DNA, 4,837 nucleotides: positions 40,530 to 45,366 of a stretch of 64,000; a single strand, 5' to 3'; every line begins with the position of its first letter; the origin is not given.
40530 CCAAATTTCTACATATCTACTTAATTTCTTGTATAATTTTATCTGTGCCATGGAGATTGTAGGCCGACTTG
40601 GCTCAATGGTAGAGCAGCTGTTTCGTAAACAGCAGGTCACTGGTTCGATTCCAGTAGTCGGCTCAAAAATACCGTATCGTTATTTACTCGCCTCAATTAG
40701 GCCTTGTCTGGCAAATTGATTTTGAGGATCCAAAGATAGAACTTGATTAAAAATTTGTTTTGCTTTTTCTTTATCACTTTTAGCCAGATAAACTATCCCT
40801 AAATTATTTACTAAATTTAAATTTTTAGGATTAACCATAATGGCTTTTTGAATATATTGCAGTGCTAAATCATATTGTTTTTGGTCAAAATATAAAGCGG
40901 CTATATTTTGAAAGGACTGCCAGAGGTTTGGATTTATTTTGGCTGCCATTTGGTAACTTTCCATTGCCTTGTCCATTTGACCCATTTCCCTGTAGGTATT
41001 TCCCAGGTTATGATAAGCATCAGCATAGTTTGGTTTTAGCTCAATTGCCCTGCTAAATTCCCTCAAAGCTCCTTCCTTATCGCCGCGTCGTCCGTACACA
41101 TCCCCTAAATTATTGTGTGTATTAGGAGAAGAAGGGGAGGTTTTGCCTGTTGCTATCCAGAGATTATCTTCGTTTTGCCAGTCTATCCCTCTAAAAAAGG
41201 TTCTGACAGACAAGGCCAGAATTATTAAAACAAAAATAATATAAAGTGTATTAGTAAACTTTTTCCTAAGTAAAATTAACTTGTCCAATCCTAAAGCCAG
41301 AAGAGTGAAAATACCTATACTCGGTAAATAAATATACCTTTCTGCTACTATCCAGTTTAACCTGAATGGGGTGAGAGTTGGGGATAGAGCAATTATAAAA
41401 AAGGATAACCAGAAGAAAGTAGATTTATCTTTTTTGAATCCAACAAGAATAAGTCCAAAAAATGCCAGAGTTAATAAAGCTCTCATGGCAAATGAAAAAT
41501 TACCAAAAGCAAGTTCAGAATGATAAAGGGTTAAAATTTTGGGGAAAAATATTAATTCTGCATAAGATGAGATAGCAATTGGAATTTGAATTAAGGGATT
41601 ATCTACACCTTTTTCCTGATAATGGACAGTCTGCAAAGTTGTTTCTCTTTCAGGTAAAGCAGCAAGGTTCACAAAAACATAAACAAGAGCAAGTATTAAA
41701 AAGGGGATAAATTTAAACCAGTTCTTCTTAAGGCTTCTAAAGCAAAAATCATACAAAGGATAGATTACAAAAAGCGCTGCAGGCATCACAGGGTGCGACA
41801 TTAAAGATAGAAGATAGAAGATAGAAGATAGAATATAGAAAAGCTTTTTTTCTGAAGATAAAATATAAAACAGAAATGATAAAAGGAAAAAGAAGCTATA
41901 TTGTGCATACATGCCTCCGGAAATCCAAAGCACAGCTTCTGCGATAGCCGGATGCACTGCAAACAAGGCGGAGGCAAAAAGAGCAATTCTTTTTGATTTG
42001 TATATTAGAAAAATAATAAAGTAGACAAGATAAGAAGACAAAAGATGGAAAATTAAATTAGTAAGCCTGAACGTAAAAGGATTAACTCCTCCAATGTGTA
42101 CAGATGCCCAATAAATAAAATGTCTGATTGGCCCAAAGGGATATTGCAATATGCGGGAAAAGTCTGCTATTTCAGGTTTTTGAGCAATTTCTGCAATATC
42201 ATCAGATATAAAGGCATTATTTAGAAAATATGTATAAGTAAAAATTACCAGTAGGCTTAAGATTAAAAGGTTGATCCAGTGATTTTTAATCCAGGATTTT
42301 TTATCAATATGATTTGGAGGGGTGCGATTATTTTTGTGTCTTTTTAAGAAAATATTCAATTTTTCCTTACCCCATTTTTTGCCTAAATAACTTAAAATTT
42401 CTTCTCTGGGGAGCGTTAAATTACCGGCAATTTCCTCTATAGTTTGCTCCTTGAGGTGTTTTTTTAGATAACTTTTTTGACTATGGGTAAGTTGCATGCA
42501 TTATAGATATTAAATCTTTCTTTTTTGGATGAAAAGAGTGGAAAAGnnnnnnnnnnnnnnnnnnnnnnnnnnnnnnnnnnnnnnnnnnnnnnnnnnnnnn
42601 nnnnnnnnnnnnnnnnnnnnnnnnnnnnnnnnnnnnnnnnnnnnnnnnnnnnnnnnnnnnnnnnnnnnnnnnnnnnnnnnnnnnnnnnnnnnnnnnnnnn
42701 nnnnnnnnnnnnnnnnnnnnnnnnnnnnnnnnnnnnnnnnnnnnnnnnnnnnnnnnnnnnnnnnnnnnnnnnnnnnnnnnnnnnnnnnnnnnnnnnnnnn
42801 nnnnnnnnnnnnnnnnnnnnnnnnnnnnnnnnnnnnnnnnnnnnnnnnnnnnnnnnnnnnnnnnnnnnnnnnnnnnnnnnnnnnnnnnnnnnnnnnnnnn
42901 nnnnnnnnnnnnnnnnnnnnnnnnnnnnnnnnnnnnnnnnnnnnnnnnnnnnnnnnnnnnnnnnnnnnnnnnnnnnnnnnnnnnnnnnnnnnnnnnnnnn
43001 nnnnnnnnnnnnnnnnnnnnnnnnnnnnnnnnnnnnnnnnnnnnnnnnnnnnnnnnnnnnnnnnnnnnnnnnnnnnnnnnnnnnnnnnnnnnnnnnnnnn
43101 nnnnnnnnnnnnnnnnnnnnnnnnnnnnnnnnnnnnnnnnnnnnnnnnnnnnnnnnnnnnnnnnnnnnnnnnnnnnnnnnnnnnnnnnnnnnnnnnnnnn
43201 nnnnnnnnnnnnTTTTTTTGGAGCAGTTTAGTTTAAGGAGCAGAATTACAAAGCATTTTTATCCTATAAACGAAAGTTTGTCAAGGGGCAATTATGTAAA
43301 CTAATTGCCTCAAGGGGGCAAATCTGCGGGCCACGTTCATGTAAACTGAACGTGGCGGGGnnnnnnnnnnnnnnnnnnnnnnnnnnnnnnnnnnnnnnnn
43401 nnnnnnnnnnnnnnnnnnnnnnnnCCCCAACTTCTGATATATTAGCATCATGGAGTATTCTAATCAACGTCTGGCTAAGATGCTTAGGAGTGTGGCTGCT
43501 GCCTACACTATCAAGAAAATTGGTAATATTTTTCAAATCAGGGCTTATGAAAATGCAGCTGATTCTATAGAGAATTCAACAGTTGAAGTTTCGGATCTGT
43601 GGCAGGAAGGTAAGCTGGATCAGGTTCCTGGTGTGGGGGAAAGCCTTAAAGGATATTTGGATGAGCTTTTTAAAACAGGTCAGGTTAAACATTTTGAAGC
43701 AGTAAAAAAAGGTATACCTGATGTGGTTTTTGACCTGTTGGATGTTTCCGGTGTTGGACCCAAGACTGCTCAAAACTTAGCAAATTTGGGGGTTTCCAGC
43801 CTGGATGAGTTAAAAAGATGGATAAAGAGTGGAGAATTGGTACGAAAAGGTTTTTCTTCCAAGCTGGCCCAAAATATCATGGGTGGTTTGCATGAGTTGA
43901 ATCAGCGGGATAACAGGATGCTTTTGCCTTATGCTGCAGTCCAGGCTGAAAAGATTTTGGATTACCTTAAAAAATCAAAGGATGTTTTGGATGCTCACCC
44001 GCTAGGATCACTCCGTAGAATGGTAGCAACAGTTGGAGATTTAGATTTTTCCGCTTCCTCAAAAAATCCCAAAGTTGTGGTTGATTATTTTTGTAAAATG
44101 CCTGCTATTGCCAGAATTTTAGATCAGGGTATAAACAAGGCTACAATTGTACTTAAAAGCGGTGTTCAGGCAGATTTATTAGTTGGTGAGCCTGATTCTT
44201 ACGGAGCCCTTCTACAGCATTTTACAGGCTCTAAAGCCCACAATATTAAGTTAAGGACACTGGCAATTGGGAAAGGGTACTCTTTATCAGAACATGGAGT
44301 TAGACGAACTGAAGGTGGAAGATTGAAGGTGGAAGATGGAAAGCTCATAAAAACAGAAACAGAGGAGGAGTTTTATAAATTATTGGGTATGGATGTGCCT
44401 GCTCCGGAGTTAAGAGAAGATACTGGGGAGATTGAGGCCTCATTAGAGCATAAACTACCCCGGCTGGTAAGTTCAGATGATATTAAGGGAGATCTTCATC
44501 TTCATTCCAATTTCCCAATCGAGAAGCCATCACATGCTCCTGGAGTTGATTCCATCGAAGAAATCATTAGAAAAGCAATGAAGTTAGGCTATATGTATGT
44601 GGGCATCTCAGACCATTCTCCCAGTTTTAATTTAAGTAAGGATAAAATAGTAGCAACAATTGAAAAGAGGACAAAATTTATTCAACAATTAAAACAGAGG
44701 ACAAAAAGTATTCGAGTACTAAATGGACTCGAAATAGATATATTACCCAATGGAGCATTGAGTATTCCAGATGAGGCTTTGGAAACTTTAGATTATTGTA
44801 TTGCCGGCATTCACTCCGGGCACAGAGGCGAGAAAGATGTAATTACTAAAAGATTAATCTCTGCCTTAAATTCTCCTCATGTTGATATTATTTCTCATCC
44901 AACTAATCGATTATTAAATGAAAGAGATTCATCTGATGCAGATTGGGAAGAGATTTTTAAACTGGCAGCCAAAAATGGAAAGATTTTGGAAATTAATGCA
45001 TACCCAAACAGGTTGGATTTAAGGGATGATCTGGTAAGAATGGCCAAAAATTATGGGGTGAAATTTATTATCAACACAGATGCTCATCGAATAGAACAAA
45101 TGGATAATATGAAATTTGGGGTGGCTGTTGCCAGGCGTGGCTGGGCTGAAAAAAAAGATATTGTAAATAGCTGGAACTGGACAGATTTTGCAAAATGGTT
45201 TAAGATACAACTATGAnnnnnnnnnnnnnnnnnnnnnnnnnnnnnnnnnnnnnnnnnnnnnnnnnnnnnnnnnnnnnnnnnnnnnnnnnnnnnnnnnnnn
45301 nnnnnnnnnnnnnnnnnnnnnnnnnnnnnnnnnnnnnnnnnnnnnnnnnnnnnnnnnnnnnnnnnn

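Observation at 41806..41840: Five-copy heptanucleotide tandem repeat inside a membrane glycosyltransferase-like gene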

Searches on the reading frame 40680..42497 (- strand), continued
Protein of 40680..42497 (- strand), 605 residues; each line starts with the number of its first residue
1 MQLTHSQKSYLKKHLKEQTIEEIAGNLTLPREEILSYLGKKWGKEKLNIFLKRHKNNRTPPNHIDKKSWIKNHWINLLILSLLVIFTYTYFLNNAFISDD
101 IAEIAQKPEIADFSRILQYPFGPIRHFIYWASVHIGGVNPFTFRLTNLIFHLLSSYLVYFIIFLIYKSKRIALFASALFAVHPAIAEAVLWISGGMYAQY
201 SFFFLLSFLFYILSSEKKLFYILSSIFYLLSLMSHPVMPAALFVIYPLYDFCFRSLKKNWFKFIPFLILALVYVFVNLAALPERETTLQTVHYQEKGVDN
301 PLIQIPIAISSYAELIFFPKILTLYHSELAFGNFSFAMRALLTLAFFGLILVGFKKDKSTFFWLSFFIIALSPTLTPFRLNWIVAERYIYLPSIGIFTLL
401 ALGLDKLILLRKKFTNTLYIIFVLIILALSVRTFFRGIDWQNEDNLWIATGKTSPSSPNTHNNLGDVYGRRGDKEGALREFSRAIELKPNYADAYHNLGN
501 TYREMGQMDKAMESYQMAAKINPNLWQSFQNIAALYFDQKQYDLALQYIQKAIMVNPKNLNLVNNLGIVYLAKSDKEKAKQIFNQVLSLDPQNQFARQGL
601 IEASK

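Call 37: predict_structure(alignment_id=A1)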
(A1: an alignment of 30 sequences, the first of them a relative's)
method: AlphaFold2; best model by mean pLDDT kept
length: 605 residues; sequences in the alignment: 30
mean_pLDDT: 79.5   pTM: 0.68
mean pLDDT of the five models: 79.5, 79.2, 79.0, 76.6, 75.4
residues with pLDDT >= 90: 229; 70-90: 234; 50-70: 78; < 50: 64
segments of 3 or more residues with pLDDT < 50: 56-64, 282-298, 322-330, 377-386, 445-462
pLDDT, mean of each block of 10 residues (from residue 1): 81 78 82 89 84 51 54 92 92 70 74 77 80 82 87 97 93 97 81 68 94 88 92 66 90 85 88 76 44 43 70 72 42 72 86 92 91 55 55 93 94 93 95 78 49 38 53 76 72 83 92 94 86 96 96 90 95 95 95 93 92
secondary structure, 60 per line:
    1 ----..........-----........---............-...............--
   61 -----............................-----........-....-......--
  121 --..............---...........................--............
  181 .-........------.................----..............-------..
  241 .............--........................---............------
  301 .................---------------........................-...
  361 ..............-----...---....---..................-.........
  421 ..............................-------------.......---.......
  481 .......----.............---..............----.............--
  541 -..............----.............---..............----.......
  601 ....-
elements in order: H5-14 H20-27 H31-42 H44-58 H66-93 H99-106 H108-111 H113-118 H123-136 H140-166 H169-181 H183-190 H197-213 H218-231 H239-253 H256-279 H283-294 H301-317 H333-356 H358-374 H386-389 H393-410 H412-450 H464-470 H474-487 H492-504 H508-521 H526-538 H542-555 H560-572 H576-589 H594-604

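Call 39: fold_search(model_id=the predicted structure, library=pdb)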
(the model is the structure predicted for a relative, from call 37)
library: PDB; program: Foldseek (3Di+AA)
matches with E <= 10: 1346; with E <= 0.001: 247
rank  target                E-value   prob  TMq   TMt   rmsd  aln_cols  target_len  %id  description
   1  9gzg_A                9.1e-08  1.00  0.22  0.83   1.9       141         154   33  Crystal structure of CTPR4E4 mutant (released 2025-10-15)
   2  8chy                  4.0e-07  1.00  0.23  0.48  12.6       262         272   23  Crystal structure of an 8-repeat consensus TPR superhelix with Zinc. (released 2024-02-21)
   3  8dth_B                4.1e-07  1.00  0.25  0.22  18.5       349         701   21  Cryo-EM structure of Arabidopsis SPY alternative conformation 2 (released 2023-03-08)
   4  8dtg_B                5.6e-07  1.00  0.24  0.20  20.8       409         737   20  Cryo-EM structure of Arabidopsis SPY alternative conformation 1 (released 2023-03-08)
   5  9qhc_B                6.1e-07  1.00  0.25  0.51  12.6       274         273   26  Crystal structure of 8-repeat CTPR protein with eliminated coordination sites (released 2025-10-22)
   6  8dtg_A                6.3e-07  1.00  0.27  0.21  24.5       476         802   18  Cryo-EM structure of Arabidopsis SPY alternative conformation 1 (released 2023-03-08)
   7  1w3b_A                6.8e-07  1.00  0.24  0.36  22.8       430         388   18  The superhelical TPR domain of O-linked GlcNAc transferase reveals structural similarities to importin alpha. (released 2004-09-09)
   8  9qhc_A                7.7e-07  1.00  0.25  0.52  13.6       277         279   23  Crystal structure of 8-repeat CTPR protein with eliminated coordination sites (released 2025-10-22)
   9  2fo7                  1.5e-06  1.00  0.21  0.87   1.7       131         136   36  Crystal structure of an 8 repeat consensus TPR superhelix (trigonal crystal form) (released 2006-03-07)
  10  7obi_A                1.6e-06  1.00  0.21  0.86   1.8       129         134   42  Consensus tetratricopeptide repeat protein type RV4 (released 2022-02-23)
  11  9qhb                  1.6e-06  1.00  0.25  0.51  13.5       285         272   21  Crystal structure of 16-repeat CTPR protein with eliminated coordination sites (released 2025-10-22)
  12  9gaw_P                1.7e-06  1.00  0.24  0.29  23.3       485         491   17  High-resolution structure of the Anaphase-promoting complex/cyclosome (APC/C) bound to co-activator Cdh1 (released 2024-08-14)
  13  8dti_A                1.9e-06  1.00  0.23  0.23  15.1       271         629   22  Cryo-EM structure of Arabidopsis SPY in complex with GDP-fucose (released 2023-03-08)
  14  7y4i_A                2.0e-06  1.00  0.25  0.19  23.2       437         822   19  Crystal structure of SPINDLY in complex with GDP (released 2022-12-07)
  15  6q6g_J                2.3e-06  1.00  0.23  0.28  25.2       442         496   16  Cryo-EM structure of the APC/C-Cdc20-Cdk2-cyclinA2-Cks2 complex, the D1 box class (released 2019-09-11)
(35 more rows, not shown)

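Call 49: find_encoding_contigs(protein=P0105, flank=200, max_places=2)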
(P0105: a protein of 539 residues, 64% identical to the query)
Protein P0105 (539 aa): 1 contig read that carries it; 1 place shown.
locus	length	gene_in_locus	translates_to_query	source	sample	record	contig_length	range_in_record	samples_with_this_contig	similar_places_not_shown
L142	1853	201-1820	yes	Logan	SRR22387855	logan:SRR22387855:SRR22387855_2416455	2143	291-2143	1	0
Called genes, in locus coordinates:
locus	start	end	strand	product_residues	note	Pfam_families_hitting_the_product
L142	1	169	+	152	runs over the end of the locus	?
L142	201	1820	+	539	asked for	PF00515:TPR_1, PF07719:TPR_2 (weak), PF13429:TPR_15, PF13431:TPR_17, PF00515:TPR_1, PF07719:TPR_2, PF00515:TPR_1, PF14559:TPR_19, +22 more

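Call 50: find_encoding_contigs(protein=P0076, flank=200, max_places=2)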
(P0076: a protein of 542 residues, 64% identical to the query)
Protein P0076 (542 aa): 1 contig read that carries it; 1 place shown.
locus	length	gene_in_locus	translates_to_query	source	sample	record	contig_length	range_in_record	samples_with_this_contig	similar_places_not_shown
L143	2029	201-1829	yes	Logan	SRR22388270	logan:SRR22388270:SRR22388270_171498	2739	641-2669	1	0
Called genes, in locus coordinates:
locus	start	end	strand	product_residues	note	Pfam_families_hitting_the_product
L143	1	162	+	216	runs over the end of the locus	PF01476:LysM, PF23457:LysM2_NFP (faint), PF23472:LysM2_CERK1_LYK3_4_5 (faint), PF01476:LysM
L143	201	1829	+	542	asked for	PF13414:TPR_11 (weak), PF13431:TPR_17, PF21033:RMD1-3 (weak), PF00515:TPR_1, PF00515:TPR_1, PF13414:TPR_11, PF13424:TPR_12, PF14559:TPR_19, +12 more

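Call 56: find_encoding_contigs(protein=P0001, flank=200, max_places=3)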
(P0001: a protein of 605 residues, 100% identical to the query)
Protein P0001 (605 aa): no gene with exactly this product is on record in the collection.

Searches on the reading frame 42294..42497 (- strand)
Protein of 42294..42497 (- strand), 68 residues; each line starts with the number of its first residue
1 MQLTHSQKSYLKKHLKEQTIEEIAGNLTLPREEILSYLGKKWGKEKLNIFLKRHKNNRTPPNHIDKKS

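Call 72: search_protein_families(library=pfam, proteins=[window:42294-42497:-], max_evalue=5)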
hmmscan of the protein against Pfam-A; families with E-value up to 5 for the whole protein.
seq(68 aa): 1 family
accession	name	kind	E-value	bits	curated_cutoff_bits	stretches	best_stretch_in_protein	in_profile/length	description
PF02186.21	TFIIE_beta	-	0.076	13.7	28.1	1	9-31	10-32/66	TFIIE beta subunit core domain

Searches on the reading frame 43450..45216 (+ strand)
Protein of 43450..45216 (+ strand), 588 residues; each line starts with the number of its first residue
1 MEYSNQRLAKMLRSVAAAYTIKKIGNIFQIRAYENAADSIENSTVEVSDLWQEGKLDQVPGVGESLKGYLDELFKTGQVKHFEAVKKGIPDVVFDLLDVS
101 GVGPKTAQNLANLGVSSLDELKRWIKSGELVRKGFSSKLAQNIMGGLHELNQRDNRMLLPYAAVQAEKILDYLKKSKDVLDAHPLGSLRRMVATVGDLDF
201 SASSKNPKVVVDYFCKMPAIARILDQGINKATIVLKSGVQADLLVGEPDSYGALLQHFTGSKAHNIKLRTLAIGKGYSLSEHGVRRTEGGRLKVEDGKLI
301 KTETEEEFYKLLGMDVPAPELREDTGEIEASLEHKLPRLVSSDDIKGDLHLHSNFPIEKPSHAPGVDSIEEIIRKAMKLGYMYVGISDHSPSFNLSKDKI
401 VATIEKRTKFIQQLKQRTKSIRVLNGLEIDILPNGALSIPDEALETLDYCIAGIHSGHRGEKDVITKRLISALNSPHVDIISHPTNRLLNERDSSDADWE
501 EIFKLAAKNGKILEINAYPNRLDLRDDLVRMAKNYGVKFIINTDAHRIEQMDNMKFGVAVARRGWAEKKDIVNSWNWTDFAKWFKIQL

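Call 5: search_protein_families(library=pfam, proteins=[window:43450-45216:+], max_evalue=0.01)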
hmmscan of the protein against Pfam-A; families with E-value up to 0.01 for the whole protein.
window:43450-45216:+ (588 aa): 7 families
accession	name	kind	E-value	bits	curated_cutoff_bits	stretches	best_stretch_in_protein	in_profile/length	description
PF14791.11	DNA_pol_B_thumb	-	7.3e-21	74.2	25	1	255-323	2-63/63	DNA polymerase beta thumb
PF14716.13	HHH_8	-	1.9e-12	47.8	30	1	5-78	3-72/73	Helix-hairpin-helix domain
PF02811.25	PHP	-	1.2e-10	42.4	26.4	1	348-516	1-162/164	PHP domain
PF14520.12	HHH_5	-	6.9e-09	36.5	27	1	95-144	3-52/57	Helix-hairpin-helix domain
PF10391.15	DNA_pol_lambd_f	-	5.3e-06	26.6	29.8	1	96-124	3-33/51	Fingers domain of DNA polymerase lambda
PF00633.29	HHH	-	4.2e-05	23.6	24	1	89-109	6-26/30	Helix-hairpin-helix motif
PF11731.14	Cdd1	-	0.0013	19.4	25.5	0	94-123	6-35/86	Pathogenicity locus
